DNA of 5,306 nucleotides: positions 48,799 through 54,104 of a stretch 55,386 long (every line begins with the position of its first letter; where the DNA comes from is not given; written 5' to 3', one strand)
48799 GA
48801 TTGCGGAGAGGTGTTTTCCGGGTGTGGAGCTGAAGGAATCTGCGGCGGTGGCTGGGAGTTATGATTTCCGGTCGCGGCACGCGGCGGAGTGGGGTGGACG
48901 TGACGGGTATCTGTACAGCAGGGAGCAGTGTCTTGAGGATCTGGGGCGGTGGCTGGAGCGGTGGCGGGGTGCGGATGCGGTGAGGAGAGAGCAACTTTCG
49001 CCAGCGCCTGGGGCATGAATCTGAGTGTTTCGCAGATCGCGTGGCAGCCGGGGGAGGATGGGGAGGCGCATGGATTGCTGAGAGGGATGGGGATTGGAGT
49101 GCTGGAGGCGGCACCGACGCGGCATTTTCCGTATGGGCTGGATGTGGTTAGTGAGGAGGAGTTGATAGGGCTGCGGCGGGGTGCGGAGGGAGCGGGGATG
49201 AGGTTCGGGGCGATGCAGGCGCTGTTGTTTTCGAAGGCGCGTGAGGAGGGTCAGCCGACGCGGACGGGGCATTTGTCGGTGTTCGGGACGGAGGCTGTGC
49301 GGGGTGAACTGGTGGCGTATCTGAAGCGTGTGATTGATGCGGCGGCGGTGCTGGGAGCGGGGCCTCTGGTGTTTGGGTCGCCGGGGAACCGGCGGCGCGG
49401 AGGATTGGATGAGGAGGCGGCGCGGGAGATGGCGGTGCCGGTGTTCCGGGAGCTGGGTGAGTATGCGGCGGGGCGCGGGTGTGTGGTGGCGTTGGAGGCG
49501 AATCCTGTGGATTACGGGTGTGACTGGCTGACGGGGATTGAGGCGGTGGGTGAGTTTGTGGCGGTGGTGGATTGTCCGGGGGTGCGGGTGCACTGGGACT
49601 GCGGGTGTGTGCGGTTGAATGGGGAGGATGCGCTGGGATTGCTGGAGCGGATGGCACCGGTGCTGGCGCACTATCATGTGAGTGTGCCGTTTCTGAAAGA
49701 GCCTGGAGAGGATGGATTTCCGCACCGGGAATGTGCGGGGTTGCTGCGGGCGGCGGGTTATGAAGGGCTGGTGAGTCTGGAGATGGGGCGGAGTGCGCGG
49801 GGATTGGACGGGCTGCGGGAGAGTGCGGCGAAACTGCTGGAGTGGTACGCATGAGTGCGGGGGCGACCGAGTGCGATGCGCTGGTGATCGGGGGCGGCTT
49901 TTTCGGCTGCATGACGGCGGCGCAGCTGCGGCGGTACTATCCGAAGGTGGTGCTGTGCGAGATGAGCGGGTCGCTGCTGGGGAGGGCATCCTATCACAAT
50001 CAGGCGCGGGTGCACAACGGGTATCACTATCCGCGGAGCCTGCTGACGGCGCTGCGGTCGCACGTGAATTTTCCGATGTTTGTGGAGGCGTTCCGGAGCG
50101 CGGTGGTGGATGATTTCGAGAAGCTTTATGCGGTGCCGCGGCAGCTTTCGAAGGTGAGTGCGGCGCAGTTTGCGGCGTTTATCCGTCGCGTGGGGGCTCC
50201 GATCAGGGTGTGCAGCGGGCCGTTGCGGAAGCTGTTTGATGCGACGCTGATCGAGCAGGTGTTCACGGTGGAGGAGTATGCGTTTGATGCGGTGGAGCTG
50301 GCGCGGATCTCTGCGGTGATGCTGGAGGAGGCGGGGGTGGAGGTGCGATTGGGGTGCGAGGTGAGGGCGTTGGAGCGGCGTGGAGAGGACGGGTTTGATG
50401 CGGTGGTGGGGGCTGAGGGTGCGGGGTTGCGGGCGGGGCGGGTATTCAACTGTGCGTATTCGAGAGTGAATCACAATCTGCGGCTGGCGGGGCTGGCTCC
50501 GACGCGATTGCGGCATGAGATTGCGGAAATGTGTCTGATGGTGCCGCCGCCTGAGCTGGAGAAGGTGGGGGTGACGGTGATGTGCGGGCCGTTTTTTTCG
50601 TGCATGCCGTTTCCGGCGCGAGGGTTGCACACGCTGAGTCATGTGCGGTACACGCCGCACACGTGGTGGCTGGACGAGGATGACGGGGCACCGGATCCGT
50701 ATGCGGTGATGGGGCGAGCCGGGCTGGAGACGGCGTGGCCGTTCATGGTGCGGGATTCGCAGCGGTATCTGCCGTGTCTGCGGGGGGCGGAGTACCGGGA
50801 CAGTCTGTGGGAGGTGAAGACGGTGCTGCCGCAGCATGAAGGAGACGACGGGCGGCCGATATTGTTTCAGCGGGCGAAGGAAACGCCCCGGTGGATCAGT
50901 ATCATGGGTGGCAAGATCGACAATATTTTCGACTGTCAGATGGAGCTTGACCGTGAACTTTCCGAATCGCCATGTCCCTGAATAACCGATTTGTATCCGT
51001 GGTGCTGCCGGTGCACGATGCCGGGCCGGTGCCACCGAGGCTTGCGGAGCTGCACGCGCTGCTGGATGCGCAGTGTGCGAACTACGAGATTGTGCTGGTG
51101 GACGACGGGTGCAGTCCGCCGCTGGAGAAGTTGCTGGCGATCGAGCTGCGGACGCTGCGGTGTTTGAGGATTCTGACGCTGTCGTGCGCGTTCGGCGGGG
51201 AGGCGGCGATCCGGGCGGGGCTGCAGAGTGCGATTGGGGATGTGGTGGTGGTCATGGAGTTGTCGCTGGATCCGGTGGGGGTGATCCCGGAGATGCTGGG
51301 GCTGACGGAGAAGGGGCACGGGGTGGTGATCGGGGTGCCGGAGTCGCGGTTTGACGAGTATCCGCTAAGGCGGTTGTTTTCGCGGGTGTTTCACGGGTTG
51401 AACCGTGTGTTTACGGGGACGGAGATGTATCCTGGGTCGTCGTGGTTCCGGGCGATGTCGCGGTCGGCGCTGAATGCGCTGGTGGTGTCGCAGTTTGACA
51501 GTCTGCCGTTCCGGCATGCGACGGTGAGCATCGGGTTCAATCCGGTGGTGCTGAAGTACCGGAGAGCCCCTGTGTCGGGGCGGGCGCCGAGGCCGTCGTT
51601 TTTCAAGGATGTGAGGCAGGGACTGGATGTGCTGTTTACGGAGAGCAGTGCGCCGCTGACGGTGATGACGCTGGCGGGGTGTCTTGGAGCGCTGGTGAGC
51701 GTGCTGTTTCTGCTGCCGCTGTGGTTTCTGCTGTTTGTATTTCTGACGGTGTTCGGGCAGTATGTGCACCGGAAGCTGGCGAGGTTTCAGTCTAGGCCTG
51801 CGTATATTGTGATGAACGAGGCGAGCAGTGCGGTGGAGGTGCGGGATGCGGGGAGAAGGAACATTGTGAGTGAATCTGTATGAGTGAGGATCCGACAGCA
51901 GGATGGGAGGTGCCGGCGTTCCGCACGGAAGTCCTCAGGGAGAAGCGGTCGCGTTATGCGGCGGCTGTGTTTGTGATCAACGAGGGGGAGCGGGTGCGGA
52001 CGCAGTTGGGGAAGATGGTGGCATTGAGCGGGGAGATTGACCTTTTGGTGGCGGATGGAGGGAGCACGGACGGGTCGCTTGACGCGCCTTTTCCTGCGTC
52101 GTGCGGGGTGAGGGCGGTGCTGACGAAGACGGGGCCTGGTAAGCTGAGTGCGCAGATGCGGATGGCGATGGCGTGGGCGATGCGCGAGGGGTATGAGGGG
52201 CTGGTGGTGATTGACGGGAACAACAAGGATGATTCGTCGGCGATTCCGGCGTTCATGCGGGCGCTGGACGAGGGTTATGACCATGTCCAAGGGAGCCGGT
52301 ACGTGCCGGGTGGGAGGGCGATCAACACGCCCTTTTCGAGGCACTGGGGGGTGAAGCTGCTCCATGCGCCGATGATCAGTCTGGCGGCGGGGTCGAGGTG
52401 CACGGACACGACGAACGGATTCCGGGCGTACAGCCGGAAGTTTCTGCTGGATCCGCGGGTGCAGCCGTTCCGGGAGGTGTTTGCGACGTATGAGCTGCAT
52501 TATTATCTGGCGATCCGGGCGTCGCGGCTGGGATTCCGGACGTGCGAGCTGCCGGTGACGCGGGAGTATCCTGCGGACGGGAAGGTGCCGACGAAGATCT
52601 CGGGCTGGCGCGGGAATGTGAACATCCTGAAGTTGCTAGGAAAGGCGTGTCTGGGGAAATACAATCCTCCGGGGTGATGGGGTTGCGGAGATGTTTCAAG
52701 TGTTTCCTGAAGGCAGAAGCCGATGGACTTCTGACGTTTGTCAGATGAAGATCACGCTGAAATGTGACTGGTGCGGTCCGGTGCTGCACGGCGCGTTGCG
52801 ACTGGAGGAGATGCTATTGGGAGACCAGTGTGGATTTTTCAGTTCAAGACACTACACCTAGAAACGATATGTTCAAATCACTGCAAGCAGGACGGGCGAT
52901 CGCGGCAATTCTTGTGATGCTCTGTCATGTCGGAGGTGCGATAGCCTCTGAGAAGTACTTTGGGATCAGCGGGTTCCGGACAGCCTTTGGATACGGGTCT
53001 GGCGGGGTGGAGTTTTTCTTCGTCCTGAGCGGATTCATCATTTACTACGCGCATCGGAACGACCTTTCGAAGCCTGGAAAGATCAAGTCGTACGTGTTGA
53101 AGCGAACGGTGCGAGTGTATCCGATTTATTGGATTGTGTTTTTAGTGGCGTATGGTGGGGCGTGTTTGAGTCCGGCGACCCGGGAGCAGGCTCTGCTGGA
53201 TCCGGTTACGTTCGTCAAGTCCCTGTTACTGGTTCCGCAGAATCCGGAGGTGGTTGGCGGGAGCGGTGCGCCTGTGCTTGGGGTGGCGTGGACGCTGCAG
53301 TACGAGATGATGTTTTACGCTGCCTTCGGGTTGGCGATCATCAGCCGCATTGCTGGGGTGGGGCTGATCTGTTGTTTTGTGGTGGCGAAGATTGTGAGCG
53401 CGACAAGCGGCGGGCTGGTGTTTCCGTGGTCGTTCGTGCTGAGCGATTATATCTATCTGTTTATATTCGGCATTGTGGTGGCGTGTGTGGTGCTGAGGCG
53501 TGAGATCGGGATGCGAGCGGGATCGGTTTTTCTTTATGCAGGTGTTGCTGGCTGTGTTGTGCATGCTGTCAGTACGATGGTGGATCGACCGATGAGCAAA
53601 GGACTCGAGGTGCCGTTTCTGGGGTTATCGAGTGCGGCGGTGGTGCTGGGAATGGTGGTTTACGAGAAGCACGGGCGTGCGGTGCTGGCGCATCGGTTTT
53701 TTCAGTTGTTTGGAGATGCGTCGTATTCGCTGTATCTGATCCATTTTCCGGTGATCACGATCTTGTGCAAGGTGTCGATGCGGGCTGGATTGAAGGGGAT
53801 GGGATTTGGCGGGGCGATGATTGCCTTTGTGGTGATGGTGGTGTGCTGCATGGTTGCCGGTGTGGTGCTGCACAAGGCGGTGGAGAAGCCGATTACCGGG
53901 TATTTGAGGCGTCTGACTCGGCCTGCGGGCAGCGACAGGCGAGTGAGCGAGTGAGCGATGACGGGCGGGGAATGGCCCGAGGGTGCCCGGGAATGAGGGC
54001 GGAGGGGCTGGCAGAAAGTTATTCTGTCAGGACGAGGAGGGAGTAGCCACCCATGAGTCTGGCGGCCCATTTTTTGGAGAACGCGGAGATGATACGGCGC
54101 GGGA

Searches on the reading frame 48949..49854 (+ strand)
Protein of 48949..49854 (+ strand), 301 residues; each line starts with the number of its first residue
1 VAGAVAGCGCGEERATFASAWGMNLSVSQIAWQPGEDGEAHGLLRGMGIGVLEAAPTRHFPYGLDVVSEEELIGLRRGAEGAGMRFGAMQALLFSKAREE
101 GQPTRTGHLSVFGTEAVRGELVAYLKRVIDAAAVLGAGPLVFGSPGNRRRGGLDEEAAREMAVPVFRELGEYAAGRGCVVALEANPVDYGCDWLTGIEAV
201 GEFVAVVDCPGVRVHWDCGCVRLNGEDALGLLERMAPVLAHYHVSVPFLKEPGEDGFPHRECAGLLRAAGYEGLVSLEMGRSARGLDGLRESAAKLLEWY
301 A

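Call 8: search_protein_families(library=pfam, proteins=[window:48949-49854:+])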
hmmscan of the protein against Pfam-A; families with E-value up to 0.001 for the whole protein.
window:48949-49854:+ (301 aa): 1 family
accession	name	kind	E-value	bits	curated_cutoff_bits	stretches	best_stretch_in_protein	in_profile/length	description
PF01261.30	AP_endonuc_2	-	2.3e-16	60.7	31.1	1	115-295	60-245/249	Xylose isomerase-like TIM barrel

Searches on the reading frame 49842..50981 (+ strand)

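Call 9: search_protein_families(library=pfam, proteins=[window:49842-50981:+])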
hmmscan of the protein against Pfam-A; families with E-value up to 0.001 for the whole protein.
window:49842-50981:+ (379 aa): 4 families
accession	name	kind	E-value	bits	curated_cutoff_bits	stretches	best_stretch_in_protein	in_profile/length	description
PF01266.30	DAO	-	1.6e-17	64.5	27.9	1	12-238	1-236/353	FAD dependent oxidoreductase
PF07992.20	Pyr_redox_2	-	2.2e-07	31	26.1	0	107-217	154-248/291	Pyridine nucleotide-disulphide oxidoreductase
PF00070.33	Pyr_redox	-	6.1e-07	30.3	22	0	13-48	2-36/82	Pyridine nucleotide-disulphide oxidoreductase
PF13450.12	NAD_binding_8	-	9.2e-05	23.1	21.9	1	15-62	1-44/68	NAD(P)-binding Rossmann-like domain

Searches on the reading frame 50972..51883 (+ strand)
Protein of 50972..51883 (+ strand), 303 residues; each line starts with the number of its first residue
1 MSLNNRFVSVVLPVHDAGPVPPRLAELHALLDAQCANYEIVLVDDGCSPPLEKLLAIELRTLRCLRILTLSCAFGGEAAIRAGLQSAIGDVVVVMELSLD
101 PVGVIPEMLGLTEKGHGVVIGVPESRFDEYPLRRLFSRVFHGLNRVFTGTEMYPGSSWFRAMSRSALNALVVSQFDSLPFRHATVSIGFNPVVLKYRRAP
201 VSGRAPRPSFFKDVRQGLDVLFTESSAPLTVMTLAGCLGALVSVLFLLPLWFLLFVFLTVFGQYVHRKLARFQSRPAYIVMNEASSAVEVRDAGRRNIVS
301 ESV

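Call 9: search_protein_families(library=pfam, proteins=[window:50972-51883:+])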
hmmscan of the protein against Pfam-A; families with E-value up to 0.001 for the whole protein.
window:50972-51883:+ (303 aa): 1 family
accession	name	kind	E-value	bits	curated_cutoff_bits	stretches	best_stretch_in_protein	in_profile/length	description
PF00535.33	Glycos_transf_2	-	4.8e-10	40.1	23.3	1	9-169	1-166/168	Glycosyl transferase family 2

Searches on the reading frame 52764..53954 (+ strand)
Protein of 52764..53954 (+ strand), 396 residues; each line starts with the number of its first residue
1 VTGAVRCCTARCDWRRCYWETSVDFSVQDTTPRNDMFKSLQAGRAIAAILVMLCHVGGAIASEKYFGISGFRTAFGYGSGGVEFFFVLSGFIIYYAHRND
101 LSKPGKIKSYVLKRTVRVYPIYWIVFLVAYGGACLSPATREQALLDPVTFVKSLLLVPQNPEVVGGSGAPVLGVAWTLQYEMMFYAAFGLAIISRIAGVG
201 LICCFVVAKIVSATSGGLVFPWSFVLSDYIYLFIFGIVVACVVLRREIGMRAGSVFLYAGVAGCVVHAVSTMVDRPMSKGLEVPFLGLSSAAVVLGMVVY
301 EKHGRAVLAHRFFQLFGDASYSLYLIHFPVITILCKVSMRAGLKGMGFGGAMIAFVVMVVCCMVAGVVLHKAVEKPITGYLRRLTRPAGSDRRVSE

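Call 9: search_protein_families(library=pfam, proteins=[window:52764-53954:+])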
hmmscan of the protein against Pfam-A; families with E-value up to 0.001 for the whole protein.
window:52764-53954:+ (396 aa): 1 family
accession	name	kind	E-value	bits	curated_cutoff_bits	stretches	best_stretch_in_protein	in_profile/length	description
PF01757.29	Acyl_transf_3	-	8e-26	91.3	31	1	38-365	2-324/326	Acyltransferase domain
